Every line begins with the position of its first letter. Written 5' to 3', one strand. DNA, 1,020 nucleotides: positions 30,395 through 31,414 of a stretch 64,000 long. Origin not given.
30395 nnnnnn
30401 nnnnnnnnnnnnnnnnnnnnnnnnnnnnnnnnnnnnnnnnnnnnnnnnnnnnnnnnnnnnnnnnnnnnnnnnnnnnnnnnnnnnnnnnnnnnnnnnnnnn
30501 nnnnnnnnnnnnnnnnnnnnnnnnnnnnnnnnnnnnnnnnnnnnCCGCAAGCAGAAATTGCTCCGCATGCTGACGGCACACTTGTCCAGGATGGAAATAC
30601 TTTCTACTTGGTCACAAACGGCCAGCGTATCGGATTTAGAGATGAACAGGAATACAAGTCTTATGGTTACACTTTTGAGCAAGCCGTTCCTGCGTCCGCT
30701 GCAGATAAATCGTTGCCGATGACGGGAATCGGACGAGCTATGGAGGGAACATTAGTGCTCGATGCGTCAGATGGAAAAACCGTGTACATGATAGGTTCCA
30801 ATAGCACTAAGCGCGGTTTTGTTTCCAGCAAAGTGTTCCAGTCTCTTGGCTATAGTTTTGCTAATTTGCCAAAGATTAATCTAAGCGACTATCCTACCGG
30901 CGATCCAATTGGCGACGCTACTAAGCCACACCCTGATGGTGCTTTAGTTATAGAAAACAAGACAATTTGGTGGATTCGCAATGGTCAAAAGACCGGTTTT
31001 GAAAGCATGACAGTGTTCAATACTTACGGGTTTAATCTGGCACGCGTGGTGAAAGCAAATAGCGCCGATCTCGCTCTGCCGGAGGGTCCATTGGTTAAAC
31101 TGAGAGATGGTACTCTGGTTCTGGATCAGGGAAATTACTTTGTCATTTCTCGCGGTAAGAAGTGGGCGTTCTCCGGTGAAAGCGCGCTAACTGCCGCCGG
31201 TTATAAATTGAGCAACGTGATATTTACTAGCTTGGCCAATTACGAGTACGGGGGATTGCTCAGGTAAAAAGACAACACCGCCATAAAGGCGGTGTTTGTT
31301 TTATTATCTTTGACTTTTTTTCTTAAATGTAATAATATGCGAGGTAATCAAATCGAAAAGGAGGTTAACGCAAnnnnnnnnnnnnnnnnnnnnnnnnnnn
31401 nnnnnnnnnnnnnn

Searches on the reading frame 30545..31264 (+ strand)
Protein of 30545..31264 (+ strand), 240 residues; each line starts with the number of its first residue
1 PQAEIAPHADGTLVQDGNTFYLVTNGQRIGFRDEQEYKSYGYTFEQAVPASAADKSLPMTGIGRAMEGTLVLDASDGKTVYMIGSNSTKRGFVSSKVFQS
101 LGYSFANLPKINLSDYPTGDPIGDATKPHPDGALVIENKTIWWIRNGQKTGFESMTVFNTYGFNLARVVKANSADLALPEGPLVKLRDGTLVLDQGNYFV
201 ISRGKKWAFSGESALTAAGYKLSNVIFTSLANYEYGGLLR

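Call 49: predict_structure(alignment_id=A2)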
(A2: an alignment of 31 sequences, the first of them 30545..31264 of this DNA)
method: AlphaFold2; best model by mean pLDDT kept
length: 240 residues; sequences in the alignment: 31
mean_pLDDT: 94.6   pTM: 0.87
mean pLDDT of the five models: 94.6, 93.8, 93.6, 93.2, 93.1
residues with pLDDT >= 90: 230; 70-90: 6; 50-70: 3; < 50: 1
segments of 3 or more residues with pLDDT < 50: none
pLDDT, mean of each block of 10 residues (from residue 1): 78 95 96 91 93 96 93 96 94 96 94 95 95 96 96 96 94 98 97 98 97 96 97 94
secondary structure, 60 per line:
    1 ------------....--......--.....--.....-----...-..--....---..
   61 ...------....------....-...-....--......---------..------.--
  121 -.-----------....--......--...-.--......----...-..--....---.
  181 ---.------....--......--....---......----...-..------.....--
elements in order: E13-16 E19-24 E27-31 H34-38 H52-55 E59-63 E70-73 E80-83 E89-92 H95-100 E134-137 E140-145 E148-150 H155-160 H173-176 E191-194 E197-202 E205-208 H212-217 E234-238

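Call 52: fold_search(model_id=the predicted structure, library=pdb)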
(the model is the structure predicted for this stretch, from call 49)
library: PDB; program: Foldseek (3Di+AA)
matches with E <= 10: 290; with E <= 0.001: 9
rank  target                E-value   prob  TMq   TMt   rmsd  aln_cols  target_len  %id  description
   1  5ebd                  4.7e-06  1.00  0.20  0.13  23.3       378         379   11  Crystal structure of EccB1 of Mycobacterium tuberculosis in spacegroup P21 (state IV) (released 2016-02-17)
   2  5ebc                  2.6e-05  1.00  0.20  0.13  22.6       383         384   10  Crystal structure of EccB1 of Mycobacterium tuberculosis in spacegroup P21 (state III) (released 2016-02-17)
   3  4kk7                  2.8e-05  0.99  0.19  0.13  22.6       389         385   10  Structure of EccB1 from the type VII (ESX-1) secretion system of Mycobacterium tuberculosis. (released 2013-06-19)
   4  3x3n                  2.8e-05  0.98  0.19  0.13  23.1       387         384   10  Crystal structure of EccB1 of Mycobacterium tuberculosis in spacegroup P21 (released 2015-12-09)
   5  5cyu                  1.1e-04  0.97  0.20  0.13  22.9       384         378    9  Structure of the soluble domain of EccB1 from the Mycobacterium smegmatis ESX-1 secretion system. (released 2015-08-12)
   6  7nps_B1               1.3e-04  0.93  0.20  0.13  21.6       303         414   14  Structure of the periplasmic assembly from the ESX-5 inner membrane complex, C1 model (released 2021-05-26)
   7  3x3m                  1.8e-04  0.97  0.20  0.12  22.8       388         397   11  Crystal structure of EccB1 of Mycobacterium tuberculosis in spacegroup P212121 (released 2015-12-09)
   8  7np7_B1               2.2e-04  0.91  0.20  0.12  21.7       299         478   15  Structure of an intact ESX-5 inner membrane complex, Composite C1 model (released 2021-06-02)
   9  7nps_B4               2.6e-04  0.90  0.21  0.13  22.8       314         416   15  Structure of the periplasmic assembly from the ESX-5 inner membrane complex, C1 model (released 2021-05-26)
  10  6sgy_A                3.8e-03  0.69  0.20  0.12  22.0       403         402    9  Structure of EccB3 dimer from the ESX-3 core complex (released 2019-10-09)
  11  7np7_B4               5.0e-03  0.72  0.22  0.12  30.4       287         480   11  Structure of an intact ESX-5 inner membrane complex, Composite C1 model (released 2021-06-02)
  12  3va6_A                5.4e-02  0.12  0.12  0.05  19.1       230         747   11  Crystal Structure of the extracellular domain of the putative hybrid two component system BT4673 from B. thetaiotaomic (released 2012-06-13)
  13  3va6_B                7.8e-02  0.11  0.12  0.06  19.1       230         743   11  Crystal Structure of the extracellular domain of the putative hybrid two component system BT4673 from B. thetaiotaomic (released 2012-06-13)
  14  3ott_B                8.7e-02  0.11  0.13  0.06  18.7       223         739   12  Crystal Structure of the extracellular domain of the putative one component system BT4673 from B. thetaiotaomicron (released 2011-08-10)
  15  3ott_A                1.8e-01  0.08  0.13  0.05  17.9       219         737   10  Crystal Structure of the extracellular domain of the putative one component system BT4673 from B. thetaiotaomicron (released 2011-08-10)
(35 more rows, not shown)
